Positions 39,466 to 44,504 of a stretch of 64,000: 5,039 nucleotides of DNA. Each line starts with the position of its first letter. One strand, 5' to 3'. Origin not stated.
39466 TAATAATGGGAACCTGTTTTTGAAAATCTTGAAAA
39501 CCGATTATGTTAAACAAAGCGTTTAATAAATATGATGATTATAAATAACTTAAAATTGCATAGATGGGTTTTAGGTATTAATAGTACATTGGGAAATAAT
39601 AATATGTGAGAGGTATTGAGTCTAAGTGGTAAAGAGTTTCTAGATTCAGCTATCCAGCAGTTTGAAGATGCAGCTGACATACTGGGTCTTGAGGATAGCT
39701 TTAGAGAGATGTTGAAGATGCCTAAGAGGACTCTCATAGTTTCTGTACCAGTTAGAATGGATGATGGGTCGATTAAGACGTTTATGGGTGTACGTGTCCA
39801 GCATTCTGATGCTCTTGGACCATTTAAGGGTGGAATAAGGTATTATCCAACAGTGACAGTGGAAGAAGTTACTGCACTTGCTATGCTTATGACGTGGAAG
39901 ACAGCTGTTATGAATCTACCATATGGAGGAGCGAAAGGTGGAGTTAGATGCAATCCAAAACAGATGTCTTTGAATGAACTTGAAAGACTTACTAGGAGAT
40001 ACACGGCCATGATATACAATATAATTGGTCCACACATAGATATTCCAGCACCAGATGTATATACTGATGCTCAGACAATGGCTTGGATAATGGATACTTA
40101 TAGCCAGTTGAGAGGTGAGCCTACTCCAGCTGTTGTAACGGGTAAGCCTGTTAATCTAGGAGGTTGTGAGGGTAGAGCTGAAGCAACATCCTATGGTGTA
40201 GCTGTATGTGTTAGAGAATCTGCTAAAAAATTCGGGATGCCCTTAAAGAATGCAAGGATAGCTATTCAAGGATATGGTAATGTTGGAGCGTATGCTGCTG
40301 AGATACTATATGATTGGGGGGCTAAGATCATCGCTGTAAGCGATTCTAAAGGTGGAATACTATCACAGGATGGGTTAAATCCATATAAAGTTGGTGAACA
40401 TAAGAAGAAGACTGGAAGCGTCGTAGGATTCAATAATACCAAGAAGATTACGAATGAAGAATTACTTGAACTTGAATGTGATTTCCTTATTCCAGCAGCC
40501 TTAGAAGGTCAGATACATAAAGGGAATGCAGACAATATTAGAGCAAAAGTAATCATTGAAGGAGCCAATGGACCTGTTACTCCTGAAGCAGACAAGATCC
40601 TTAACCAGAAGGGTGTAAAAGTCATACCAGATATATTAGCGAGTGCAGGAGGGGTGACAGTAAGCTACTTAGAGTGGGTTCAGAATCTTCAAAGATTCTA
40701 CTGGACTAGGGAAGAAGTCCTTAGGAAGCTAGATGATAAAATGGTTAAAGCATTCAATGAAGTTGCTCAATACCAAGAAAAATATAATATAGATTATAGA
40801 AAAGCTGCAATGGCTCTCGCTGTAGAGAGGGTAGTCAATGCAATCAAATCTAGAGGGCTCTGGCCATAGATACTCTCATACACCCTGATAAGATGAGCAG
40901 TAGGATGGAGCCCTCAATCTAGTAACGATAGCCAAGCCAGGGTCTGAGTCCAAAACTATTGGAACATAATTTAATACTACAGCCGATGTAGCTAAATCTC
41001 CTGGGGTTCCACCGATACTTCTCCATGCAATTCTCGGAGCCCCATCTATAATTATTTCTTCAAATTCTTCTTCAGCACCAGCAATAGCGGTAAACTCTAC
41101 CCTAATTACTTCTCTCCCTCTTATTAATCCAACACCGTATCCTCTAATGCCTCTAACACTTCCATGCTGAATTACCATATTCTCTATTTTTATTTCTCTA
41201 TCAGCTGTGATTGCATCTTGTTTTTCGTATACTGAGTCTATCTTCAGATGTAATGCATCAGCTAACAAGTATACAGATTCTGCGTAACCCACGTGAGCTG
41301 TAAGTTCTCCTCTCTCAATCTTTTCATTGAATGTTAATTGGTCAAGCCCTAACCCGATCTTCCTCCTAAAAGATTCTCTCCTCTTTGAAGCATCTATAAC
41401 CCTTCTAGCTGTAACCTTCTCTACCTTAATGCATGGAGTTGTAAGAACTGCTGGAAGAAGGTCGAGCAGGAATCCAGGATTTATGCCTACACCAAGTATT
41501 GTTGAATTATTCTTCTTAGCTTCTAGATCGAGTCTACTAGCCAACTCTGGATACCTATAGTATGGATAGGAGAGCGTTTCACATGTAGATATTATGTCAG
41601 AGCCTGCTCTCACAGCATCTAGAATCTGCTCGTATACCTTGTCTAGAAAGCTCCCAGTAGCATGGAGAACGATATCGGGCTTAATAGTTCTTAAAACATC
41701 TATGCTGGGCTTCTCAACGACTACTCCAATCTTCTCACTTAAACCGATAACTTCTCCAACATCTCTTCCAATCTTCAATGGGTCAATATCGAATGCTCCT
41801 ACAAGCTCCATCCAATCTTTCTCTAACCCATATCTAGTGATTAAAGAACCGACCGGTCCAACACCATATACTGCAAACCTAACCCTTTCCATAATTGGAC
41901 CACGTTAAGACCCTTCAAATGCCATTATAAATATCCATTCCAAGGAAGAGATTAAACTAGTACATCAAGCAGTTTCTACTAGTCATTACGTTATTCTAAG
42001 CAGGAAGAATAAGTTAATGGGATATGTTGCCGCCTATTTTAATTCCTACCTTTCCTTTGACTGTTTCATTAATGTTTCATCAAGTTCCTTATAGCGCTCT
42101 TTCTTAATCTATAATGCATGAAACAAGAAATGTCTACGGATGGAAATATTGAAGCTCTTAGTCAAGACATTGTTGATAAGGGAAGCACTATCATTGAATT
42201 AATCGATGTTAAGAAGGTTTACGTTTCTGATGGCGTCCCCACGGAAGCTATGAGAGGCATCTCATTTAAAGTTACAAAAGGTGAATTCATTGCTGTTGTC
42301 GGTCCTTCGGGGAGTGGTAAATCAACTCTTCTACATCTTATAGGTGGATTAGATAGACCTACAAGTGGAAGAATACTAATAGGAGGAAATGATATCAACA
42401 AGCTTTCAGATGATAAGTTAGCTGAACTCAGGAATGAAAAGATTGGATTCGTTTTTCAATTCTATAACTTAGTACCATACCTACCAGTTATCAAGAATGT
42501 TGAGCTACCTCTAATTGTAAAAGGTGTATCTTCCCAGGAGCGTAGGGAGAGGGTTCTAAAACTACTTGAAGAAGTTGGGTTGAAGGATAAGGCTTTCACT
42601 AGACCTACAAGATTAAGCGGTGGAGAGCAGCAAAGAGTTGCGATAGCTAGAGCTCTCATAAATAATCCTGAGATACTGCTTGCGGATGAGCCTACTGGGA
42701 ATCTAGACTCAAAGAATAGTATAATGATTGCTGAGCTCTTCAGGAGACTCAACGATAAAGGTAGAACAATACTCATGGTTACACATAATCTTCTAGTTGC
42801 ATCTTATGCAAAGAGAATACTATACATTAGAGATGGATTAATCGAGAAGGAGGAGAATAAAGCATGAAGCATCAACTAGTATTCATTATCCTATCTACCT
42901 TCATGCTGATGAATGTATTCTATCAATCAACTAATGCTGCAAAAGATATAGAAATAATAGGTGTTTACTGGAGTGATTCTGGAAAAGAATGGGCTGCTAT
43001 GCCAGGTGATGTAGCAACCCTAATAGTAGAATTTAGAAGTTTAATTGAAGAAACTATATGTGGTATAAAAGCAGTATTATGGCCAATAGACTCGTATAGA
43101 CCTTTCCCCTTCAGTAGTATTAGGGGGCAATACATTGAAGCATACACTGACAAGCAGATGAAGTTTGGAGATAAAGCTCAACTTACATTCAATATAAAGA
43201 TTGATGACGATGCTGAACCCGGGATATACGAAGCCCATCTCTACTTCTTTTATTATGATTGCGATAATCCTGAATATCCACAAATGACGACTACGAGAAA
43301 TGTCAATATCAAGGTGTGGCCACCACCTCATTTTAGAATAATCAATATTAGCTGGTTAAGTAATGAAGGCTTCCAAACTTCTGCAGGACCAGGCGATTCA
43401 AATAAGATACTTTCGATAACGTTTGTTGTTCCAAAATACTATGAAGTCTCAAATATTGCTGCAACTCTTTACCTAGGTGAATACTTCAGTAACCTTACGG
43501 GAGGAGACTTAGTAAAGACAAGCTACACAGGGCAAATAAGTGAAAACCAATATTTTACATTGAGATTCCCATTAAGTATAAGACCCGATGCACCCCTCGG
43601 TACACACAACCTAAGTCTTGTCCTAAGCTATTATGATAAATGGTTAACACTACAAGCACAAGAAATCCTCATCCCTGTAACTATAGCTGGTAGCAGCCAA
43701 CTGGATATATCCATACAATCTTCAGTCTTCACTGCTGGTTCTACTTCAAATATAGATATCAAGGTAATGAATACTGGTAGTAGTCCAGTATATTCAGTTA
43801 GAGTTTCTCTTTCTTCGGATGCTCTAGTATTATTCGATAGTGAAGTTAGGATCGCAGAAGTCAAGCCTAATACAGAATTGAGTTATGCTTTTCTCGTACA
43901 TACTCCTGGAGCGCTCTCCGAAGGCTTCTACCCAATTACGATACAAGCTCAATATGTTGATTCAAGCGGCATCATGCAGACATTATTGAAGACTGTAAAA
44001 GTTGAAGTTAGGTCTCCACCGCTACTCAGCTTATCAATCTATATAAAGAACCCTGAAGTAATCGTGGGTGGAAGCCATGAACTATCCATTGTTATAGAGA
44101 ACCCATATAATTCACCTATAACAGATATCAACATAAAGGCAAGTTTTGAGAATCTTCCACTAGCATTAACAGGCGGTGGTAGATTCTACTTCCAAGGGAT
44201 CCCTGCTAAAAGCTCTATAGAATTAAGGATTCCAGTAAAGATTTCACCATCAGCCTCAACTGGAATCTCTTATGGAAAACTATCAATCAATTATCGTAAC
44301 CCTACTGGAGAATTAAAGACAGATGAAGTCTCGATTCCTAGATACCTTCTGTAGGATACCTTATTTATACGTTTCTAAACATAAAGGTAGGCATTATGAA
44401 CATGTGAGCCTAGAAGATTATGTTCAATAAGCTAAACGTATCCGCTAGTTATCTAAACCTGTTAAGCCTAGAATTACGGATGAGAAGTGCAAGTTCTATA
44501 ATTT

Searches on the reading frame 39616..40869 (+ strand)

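Call 65: search_protein_families(library=pfam, proteins=[window:39616-40869:+], max_evalue=0.001)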
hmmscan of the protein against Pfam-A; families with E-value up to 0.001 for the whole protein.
window:39616-40869:+ (417 aa): 2 families
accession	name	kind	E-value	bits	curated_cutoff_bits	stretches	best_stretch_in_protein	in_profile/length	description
PF00208.27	ELFV_dehydrog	-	3.1e-84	282.9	23.4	1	182-414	1-241/241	Glutamate/Leucine/Phenylalanine/Valine dehydrogenase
PF02812.23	ELFV_dehydrog_N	-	1.2e-56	190.4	25.3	1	36-163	1-128/129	Glu/Leu/Phe/Val dehydrogenase, dimerisation domain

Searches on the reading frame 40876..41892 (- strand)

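Call 65: search_protein_families(library=pfam, proteins=[window:40876-41892:-], max_evalue=0.001)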
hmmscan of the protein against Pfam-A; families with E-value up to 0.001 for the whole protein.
window:40876-41892:- (338 aa): 1 family
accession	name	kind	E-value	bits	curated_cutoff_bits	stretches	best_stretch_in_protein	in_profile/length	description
PF19328.4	DAP_DH_C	-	5.1e-32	111.6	23.3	1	141-330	1-194/206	2,4-diaminopentanoate dehydrogenase C-terminal domain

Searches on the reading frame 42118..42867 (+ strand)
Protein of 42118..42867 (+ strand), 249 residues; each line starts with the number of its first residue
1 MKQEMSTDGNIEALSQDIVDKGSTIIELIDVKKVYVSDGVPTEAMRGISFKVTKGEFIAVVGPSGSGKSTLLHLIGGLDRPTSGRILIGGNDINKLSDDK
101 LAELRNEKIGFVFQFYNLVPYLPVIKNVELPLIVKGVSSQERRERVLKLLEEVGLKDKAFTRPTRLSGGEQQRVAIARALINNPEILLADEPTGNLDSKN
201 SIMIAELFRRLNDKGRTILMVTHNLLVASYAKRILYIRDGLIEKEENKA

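Call 65: search_protein_families(library=pfam, proteins=[window:42118-42867:+], max_evalue=0.001)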
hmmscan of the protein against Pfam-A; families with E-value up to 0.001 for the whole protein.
window:42118-42867:+ (249 aa): 4 families
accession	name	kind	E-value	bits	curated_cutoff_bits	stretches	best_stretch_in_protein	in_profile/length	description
PF00005.33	ABC_tran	-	6.8e-37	127.6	25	1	46-193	2-136/137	ABC transporter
PF13304.12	AAA_21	-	8e-09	36.4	27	1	92-227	166-302/304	AAA domain, putative AbiEii toxin, Type IV TA system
PF02463.25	SMC_N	-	5.8e-06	26.3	40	0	142-233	119-207/220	RecF/RecN/SMC N terminal domain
PF13555.12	AAA_29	-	0.00083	19.5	27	0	50-72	17-39/61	P-loop containing region of AAA domain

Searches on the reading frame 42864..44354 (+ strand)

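Call 65: search_protein_families(library=pfam, proteins=[window:42864-44354:+], max_evalue=0.001)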
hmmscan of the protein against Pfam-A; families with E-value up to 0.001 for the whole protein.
window:42864-44354:+ (496 aa): 2 families
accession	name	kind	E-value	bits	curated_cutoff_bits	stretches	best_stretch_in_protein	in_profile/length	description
PF10633.15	NPCBM_assoc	-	3.2e-07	30.9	24.4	0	290-364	2-77/78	NPCBM-associated, NEW3 domain of alpha-galactosidase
PF02752.27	Arrestin_C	-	0.00048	20.9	27.7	0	276-317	3-44/137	Arrestin (or S-antigen), C-terminal domain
